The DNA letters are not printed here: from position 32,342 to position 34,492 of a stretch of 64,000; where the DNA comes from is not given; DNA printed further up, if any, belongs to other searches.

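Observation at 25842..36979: Sugar and compatible-solute island in a reduced archaeal genome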

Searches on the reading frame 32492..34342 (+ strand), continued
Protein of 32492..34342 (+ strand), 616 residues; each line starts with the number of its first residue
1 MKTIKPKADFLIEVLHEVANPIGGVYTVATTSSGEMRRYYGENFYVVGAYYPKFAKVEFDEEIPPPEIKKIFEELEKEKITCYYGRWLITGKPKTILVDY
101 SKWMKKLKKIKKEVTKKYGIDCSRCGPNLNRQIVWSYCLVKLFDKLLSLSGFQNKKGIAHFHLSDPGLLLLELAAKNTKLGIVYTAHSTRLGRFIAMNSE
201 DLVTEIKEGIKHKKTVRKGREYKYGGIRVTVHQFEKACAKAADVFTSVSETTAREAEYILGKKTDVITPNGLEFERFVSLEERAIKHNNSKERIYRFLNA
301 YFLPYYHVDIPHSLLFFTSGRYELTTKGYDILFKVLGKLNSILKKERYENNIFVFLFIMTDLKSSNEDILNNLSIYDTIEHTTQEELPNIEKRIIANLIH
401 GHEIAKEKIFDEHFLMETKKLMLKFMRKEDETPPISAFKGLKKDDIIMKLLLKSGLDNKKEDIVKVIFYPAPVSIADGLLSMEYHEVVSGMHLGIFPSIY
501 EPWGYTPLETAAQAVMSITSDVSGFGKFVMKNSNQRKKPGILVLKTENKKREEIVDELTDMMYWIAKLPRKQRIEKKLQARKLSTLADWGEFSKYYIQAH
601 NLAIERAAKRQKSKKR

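Call 19: find_encoding_contigs(protein=P0042, flank=10000, max_places=2)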
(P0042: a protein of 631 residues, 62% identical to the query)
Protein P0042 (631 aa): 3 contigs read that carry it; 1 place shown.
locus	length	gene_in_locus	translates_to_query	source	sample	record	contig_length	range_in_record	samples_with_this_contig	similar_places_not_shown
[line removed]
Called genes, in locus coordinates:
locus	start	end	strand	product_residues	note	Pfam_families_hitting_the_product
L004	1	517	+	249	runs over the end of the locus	PF01048:PNP_UDP_1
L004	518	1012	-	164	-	PF26602:HVO_2718_N (weak), PF01381:HTH_3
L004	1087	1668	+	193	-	PF00827:Ribosomal_L15e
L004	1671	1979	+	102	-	PF00935:Ribosomal_L44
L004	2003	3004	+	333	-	-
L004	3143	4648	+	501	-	-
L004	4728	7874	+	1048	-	PF00133:tRNA-synt_1, PF09334:tRNA-synt_1g, PF01406:tRNA-synt_1e (weak), PF08264:Anticodon_1, PF19302:DUF5915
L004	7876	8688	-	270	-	PF05116:S6PP (faint), PF08282:Hydrolase_3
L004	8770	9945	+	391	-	PF13660:DUF4147, PF05161:MOFRL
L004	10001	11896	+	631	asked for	PF05693:Glycogen_syn, PF00534:Glycos_transf_1 (faint)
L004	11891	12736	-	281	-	PF00535:Glycos_transf_2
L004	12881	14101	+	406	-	PF00535:Glycos_transf_2, PF21969:MGS_GT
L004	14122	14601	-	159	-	PF13302:Acetyltransf_3 (weak), PF13673:Acetyltransf_10 (weak), PF00583:Acetyltransf_1, PF13508:Acetyltransf_7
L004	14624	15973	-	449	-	PF00753:Lactamase_B, PF12706:Lactamase_B_2, PF22505:RNase_J_b_CASP, PF07521:RMMBL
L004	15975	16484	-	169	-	PF01467:CTP_transf_like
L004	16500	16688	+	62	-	-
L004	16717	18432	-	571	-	PF04471:Mrr_cat (weak), PF13424:TPR_12 (faint), PF00515:TPR_1 (faint), PF07719:TPR_2 (faint), PF13181:TPR_8 (faint), PF13374:TPR_10 (faint), PF13428:TPR_14 (faint), PF14559:TPR_19 (faint), +2 more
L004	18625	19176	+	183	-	-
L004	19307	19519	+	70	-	-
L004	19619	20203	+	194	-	PF01015:Ribosomal_S3Ae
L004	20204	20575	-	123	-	PF13473:Cupredoxin_1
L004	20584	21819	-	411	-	PF18981:InlK_D3 (faint), PF05345:He_PIG (faint), PF17803:Cadherin_4 (faint), PF18911:PKD_4 (faint), PF07679:I-set (faint), PF19410:DUF5980 (faint), PF00801:PKD (weak), PF17963:Big_9 (weak)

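Call 20: find_encoding_contigs(protein=P0037, flank=10000, max_places=1)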
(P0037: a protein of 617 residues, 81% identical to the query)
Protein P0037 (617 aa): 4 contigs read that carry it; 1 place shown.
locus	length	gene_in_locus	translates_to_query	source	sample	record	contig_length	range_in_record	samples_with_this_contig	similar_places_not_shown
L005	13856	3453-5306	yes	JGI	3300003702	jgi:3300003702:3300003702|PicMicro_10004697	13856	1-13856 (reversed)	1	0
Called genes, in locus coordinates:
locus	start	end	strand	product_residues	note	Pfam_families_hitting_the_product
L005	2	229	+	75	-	?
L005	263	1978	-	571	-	PF00128:Alpha-amylase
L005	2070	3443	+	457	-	PF02746:MR_MLE_N, PF13378:MR_MLE_C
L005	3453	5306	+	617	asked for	PF05693:Glycogen_syn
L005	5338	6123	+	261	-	PF05116:S6PP (faint), PF08282:Hydrolase_3, PF13344:Hydrolase_6 (weak)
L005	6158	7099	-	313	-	PF01087:GalP_UDP_transf, PF16285:DUF4931_N (weak), PF01230:HIT (faint), PF16268:DUF4921, PF11969:DcpS_C (weak)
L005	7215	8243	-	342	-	PF01916:DS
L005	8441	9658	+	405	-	-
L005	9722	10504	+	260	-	PF01026:TatD_DNase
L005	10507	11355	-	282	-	-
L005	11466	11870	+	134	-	-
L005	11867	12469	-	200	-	PF00149:Metallophos, PF12850:Metallophos_2, PF14582:Metallophos_3 (faint)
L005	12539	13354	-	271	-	PF01256:Carb_kinase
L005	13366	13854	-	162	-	?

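Call 21: find_encoding_contigs(protein=P0061, flank=10000, max_places=1)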
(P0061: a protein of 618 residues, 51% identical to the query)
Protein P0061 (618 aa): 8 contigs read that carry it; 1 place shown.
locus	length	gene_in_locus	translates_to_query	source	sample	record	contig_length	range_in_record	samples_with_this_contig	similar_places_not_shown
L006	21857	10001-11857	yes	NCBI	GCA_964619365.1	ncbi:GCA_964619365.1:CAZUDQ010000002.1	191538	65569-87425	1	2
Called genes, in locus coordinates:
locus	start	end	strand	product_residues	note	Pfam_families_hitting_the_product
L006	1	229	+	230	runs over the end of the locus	PF01177:Asp_Glu_race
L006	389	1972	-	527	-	PF01935:DUF87, PF05872:HerA_C (faint), PF12846:AAA_10 (faint)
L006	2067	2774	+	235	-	PF00697:PRAI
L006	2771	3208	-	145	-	-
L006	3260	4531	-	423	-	PF12773:DZR (faint), PF13240:Zn_Ribbon_1, PF13248:Zn_ribbon_3 (weak), PF01841:Transglut_core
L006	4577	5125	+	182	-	PF09874:DUF2101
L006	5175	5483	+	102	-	-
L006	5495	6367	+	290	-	PF01478:Peptidase_A24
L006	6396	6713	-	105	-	-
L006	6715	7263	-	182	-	PF00383:dCMP_cyt_deam_1, PF14437:MafB19-deam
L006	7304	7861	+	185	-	PF13207:AAA_17, PF13238:AAA_18 (weak)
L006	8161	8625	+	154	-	-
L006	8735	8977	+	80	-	-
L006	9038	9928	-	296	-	PF16285:DUF4931_N (weak), PF11969:DcpS_C (faint), PF01230:HIT (weak), PF01087:GalP_UDP_transf, PF02744:GalP_UDP_tr_C (faint), PF16268:DUF4921 (weak), PF01230:HIT (weak)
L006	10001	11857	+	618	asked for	PF05693:Glycogen_syn, PF00534:Glycos_transf_1 (faint), PF13692:Glyco_trans_1_4 (faint)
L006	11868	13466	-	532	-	PF23613:ELP3_N, PF04055:Radical_SAM, PF16199:Radical_SAM_C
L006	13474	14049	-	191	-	PF03358:FMN_red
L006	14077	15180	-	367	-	PF01264:Chorismate_synt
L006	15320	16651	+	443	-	PF02812:ELFV_dehydrog_N, PF00208:ELFV_dehydrog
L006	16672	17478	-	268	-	PF00106:adh_short, PF08659:KR, PF13561:adh_short_C2, PF08643:DUF1776 (weak)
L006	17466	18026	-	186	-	PF14512:TM1586_NiRdase (faint), PF00881:Nitroreductase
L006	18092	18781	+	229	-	PF00154:RecA_N (weak), PF03796:DnaB_C (faint), PF08423:Rad51 (weak), PF13481:AAA_25, PF23442:DUF7125, PF06745:ATPase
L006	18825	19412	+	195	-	-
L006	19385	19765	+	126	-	-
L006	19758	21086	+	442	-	PF08495:FIST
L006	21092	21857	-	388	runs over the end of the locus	PF00890:FAD_binding_2 (weak), PF01266:DAO (faint), PF03486:HI0933_like (weak), PF12831:FAD_oxidored, PF01494:FAD_binding_3 (weak)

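Call 22: find_encoding_contigs(protein=P0058, flank=10000, max_places=1)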
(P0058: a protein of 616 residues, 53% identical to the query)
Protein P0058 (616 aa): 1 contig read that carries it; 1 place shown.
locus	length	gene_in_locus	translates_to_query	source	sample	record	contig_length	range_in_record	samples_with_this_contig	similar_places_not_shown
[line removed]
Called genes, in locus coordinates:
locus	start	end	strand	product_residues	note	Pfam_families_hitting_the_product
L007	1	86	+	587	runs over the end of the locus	-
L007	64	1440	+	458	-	PF13231:PMT_2 (weak)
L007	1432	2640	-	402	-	PF04055:Radical_SAM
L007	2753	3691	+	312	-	PF01087:GalP_UDP_transf, PF16285:DUF4931_N (faint), PF16268:DUF4921 (weak), PF01230:HIT (faint), PF02744:GalP_UDP_tr_C, PF11969:DcpS_C (weak)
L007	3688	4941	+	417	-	PF13660:DUF4147, PF05161:MOFRL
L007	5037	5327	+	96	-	PF13353:Fer4_12 (faint), PF04055:Radical_SAM (weak)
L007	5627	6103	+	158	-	-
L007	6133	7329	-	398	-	PF00535:Glycos_transf_2 (weak)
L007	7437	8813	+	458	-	PF02746:MR_MLE_N, PF13378:MR_MLE_C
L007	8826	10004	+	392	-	PF00534:Glycos_transf_1, PF13692:Glyco_trans_1_4, PF13524:Glyco_trans_1_2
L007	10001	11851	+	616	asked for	PF05693:Glycogen_syn, PF13439:Glyco_transf_4 (weak), PF00534:Glycos_transf_1 (faint)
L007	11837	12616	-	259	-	PF08282:Hydrolase_3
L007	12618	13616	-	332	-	PF00535:Glycos_transf_2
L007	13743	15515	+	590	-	PF06202:GDE_C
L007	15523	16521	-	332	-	PF00723:Glyco_hydro_15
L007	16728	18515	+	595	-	PF05693:Glycogen_syn, PF08323:Glyco_transf_5 (faint), PF00534:Glycos_transf_1 (faint)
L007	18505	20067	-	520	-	PF00389:2-Hacid_dh, PF02826:2-Hacid_dh_C, PF19304:PGDH_inter, PF01842:ACT, PF22629:ACT_AHAS_ss (weak)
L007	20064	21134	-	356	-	PF00266:Aminotran_5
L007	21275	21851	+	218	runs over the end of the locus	-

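Call 39: find_related_loci(query=A1, collection=metagenome_contigs, flank=10000)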
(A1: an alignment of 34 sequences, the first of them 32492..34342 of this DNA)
Query A1 (616 aa) in metagenome_contigs; peptide patterns used: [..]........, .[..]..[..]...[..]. (x = any residue, [..] = any of these).
600 stretches matched a pattern (row limit reached: there are more); 586 encode a relative of the query (tblastn E <= 1e-3); the best 80 are kept; 80 distinct loci.
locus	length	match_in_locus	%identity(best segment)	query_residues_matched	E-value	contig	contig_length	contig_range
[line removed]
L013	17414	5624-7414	43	3-609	4e-153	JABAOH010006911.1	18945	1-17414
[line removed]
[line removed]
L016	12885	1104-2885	39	4-609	8e-145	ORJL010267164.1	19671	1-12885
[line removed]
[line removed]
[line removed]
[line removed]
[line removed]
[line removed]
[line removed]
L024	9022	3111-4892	40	2-606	2e-134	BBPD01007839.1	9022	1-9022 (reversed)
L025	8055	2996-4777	40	2-606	2e-134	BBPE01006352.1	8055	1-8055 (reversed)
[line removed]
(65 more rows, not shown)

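Call 60: search_protein_families(library=ncbifam, proteins=[L007:1432-2640:-, L007:6133-7329:-, L007:8826-10004:+, L007:12618-13616:-, L007:13743-15515:+, L004:12881-14101:+, L004:11891-12736:-], max_evalue=0.00001)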
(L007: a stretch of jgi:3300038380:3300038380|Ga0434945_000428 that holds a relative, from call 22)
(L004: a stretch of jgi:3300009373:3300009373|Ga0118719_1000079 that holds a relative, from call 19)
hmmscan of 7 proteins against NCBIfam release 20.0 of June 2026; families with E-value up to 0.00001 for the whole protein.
L007:1432-2640:- (402 aa): 22 families
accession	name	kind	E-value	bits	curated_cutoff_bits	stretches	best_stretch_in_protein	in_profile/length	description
TIGR02666.1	moaA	equivalog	2.1e-24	86.1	284.05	1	117-277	20-182/336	GTP 3',8-cyclase MoaA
TIGR02668.1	moaA_archaeal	equivalog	3.3e-19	69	325.25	1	115-322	18-218/303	GTP 3',8-cyclase MoaA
NF001199.0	PRK00164.2-1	equivalog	1.4e-18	67.1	231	1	115-278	20-178/308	GTP 3',8-cyclase MoaA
NF045702.1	rSAM_GDGT_ether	equivalog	9.5e-14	50.9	450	1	106-277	85-255/486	tetraether lipid synthase Tes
NF045646.2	rSAM_Se_TrsS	equivalog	4.9e-13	48.4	490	1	106-303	87-275/441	radical SAM (seleno)protein TrsS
TIGR04317.1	W_rSAM_matur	equivalog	1.6e-12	47.3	380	1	111-276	8-172/349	tungsten cofactor oxidoreductase radical SAM maturase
NF038332.1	rSAM_rare_HxsC4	exception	3.3e-11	42.9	500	1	115-250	22-153/335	radical SAM protein HxsC4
TIGR02109.1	PQQ_syn_pqqE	equivalog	1.1e-10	41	381.35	1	116-302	16-195/358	pyrroloquinoline quinone biosynthesis protein PqqE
TIGR04311.1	rSAM_Geo_metal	subfamily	2.2e-10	40.2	400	1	110-231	6-124/423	radical SAM/SPASM family putative metalloenzyme maturase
TIGR03278.1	methan_mark_10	equivalog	4.9e-10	38.8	350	1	118-268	36-184/404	methyl coenzyme M reductase-arginine methyltransferase Mmp10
TIGR04055.1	rSAM_NirJ2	equivalog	4.4e-08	33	500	1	115-280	8-166/326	putative heme d1 biosynthesis radical SAM protein NirJ2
TIGR02495.1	NrdG2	equivalog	9.4e-08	31.6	131.15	1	113-212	22-113/193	anaerobic ribonucleoside-triphosphate reductase activating protein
NF038283.1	viperin_w_prok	equivalog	1e-07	31.5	180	1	116-231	11-126/281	viperin family antiviral radical SAM protein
TIGR04545.1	rSAM_ahbD_hemeb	equivalog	1.1e-07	31.7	500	1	114-247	7-134/339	heme b synthase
TIGR02493.1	PFLA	equivalog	1.2e-07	31.4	231.75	1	114-299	22-207/235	pyruvate formate-lyase-activating protein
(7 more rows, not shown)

L007:6133-7329:- (398 aa): 1 family
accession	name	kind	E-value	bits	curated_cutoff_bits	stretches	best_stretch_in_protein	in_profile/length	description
NF010496.0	PRK13915.1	equivalog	3.5e-16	59.2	262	1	13-248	30-269/307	glucosyl-3-phosphoglycerate synthase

L007:8826-10004:+ (392 aa): 30 families (the best 25 are shown)
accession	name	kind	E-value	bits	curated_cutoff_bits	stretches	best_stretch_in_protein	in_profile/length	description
TIGR04063.1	stp3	hypoth_equivalog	4.1e-30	105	442.05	1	70-388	77-395/397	TIGR04063 family PEP-CTERM/XrtA system glycosyltransferase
TIGR02149.1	glgA_Coryne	subfamily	9.1e-22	77.7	302.4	1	144-388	139-390/391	glycogen synthase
TIGR03449.1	mycothiol_MshA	equivalog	7.6e-18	64.6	462.5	1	141-379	156-395/406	D-inositol-3-phosphate glycosyltransferase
NF041876.1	EPS_EpsE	equivalog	1.6e-17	63.9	400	1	201-373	211-382/389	exopolysaccharide biosynthesis GT4 family glycosyltransferase EpsE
TIGR03999.1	thiol_BshA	equivalog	2.8e-17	62.7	273.7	1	136-387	131-372/375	N-acetyl-alpha-D-glucosaminyl L-malate synthase BshA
NF047684.1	TeichurnBiosyTuaC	equivalog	3.6e-17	62.4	550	1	127-373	146-375/391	teichuronic acid biosynthesis protein TuaC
TIGR04157.1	glyco_rSAM_CFB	subfamily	4.7e-17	62.1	400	1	132-383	153-405/406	TIGR04157 family glycosyltransferase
NF038295.1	EPS_HpsP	equivalog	1.9e-16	60.1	550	1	179-387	183-386/388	hormogonium polysaccharide biosynthesis glycosyltransferase HpsP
NF012028.0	PRK15484.1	subfamily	7.5e-16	58.2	618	1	149-382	139-373/380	lipopolysaccharide N-acetylglucosaminyltransferase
NF050056.1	ProtGlycPglH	equivalog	4.1e-14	52.4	600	1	196-384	172-350/354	GalNAc-alpha-(1->4)-GalNAc-alpha-(1->3)-diNAcBac-PP-undecaprenol alpha-1,4-N-acetyl-D-galactosaminyltransferase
TIGR02095.1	glgA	subfamily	1.3e-13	50.5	328.45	1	196-385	284-474/477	glycogen/starch synthase, ADP-glucose type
NF038298.1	EPS_HpsO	equivalog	4.1e-13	48.9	575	1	303-385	305-384/388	hormogonium polysaccharide biosynthesis glycosyltransferase HpsO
NF047676.1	TeichurnBiosyTuaH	equivalog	5.8e-13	48.5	550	1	126-380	134-380/384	teichuronic acid biosynthesis protein TuaH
NF049987.1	DaglGlyslTfaseDgs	equivalog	7e-13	48.2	500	1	128-370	80-311/332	processive diacylglycerol alpha-glucosyltransferase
TIGR03088.1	stp2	hypoth_equivalog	7.1e-13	48.3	409.05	1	165-385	153-370/374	TIGR03088 family PEP-CTERM/XrtA system glycosyltransferase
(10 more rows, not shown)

L007:12618-13616:- (332 aa): 9 families
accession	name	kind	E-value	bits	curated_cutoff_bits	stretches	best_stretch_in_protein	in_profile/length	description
NF010496.0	PRK13915.1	equivalog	1.7e-108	362.3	262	1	3-317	5-306/307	glucosyl-3-phosphoglycerate synthase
TIGR04182.1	glyco_TIGR04182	equivalog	5.4e-11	42.4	325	1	35-258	3-204/293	S-layer glycoprotein N-glycosyltransferase AglJ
NF040724.1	GpgS_Meth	equivalog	1.6e-10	40.4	700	1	101-266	117-296/402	glucosyl-3-phosphoglycerate synthase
TIGR04283.1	glyco_like_mftF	equivalog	9.5e-09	35.2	182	1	34-130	1-84/221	TIGR04283 family arsenosugar biosynthesis glycosyltransferase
TIGR03937.1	PgaC_IcaA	equivalog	2.5e-08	33.3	422.3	1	20-129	33-136/407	poly-beta-1,6-N-acetyl-D-glucosamine synthase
NF038302.1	EPS_HpsE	equivalog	8.2e-07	28.3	300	1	34-129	3-97/307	hormogonium polysaccharide biosynthesis glycosyltransferase HpsE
NF007986.1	PRK10714.1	equivalog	1.2e-06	27.8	529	1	33-132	7-104/316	undecaprenyl-phosphate 4-deoxy-4-formamido-L-arabinose transferase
NF041875.1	EPS_EpsD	equivalog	2.1e-06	27.4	370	1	34-136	1-96/325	exopolysaccharide biosynthesis glycosyltransferase EpsD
TIGR03111.1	glyc2_xrt_Gpos1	hypoth_equivalog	6.6e-06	25.2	363.95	1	21-129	40-142/439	TIGR03111 family XrtG-associated glycosyltransferase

L007:13743-15515:+ (590 aa): 1 family
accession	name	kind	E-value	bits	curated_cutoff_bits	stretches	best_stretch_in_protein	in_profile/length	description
TIGR01561.1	gde_arch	hypoth_equivalog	4.8e-10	38.9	364.15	1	247-520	266-562/569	putative glycogen debranching enzyme, archaeal type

L004:12881-14101:+ (406 aa): 1 family
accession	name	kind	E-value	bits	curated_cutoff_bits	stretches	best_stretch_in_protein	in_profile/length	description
NF010496.0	PRK13915.1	equivalog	1.4e-19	70.3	262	1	8-267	38-294/307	glucosyl-3-phosphoglycerate synthase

L004:11891-12736:- (281 aa): 14 families
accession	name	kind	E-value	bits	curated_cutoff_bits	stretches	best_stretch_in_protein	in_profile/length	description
NF010496.0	PRK13915.1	equivalog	6.9e-49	166.6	262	1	5-233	32-282/307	glucosyl-3-phosphoglycerate synthase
TIGR04182.1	glyco_TIGR04182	equivalog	2.8e-26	92.6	325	1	5-202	1-206/293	S-layer glycoprotein N-glycosyltransferase AglJ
TIGR04283.1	glyco_like_mftF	equivalog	4.4e-14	52.6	182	1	7-106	2-97/221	TIGR04283 family arsenosugar biosynthesis glycosyltransferase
NF058614.1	PPMAGASynPpgS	equivalog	2.1e-11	43.7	370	1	6-118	2-113/226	polyprenyl-phospho-N-acetylgalactosaminyl synthase PpgS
TIGR03937.1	PgaC_IcaA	equivalog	2.1e-10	40.2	422.3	1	4-91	45-136/407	poly-beta-1,6-N-acetyl-D-glucosamine synthase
NF041391.1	DPhHxTase_Halo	equivalog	4.2e-10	39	375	1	12-190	3-182/213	dolichyl-phosphate hexose transferase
NF047683.1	TeichurnBiosyTuaG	equivalog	1.2e-09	38.2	400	1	3-119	5-124/252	teichuronic acid biosynthesis protein TuaG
NF040724.1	GpgS_Meth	equivalog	9.9e-08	31.2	700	1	17-215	76-297/402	glucosyl-3-phosphoglycerate synthase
NF041865.1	EpsU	equivalog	2.8e-07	29.9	700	1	4-90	39-132/394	exopolysaccharide biosynthesis GT2 family glycosyltransferase EpsU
NF050050.1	ProtGlycPglI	equivalog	5.6e-07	29.2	500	1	4-118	2-119/306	GalNAc(5)-diNAcBac-PP-undecaprenol beta-1,3-glucosyltransferase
NF007986.1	PRK10714.1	equivalog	7.2e-07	28.5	529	1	5-113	7-121/316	undecaprenyl-phosphate 4-deoxy-4-formamido-L-arabinose transferase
NF007482.0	PRK10073.1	equivalog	1.7e-06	27.3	423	1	4-113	6-117/334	glycosyltransferase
TIGR03469.1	HpnB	hypoth_equivalog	3.4e-06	26.3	379.25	1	3-139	43-193/386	hopene-associated glycosyltransferase HpnB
NF047588.1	GlcsyltransPgfSStrep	equivalog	5e-06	26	500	0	5-124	2-126/308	glycosyltransferase PgfS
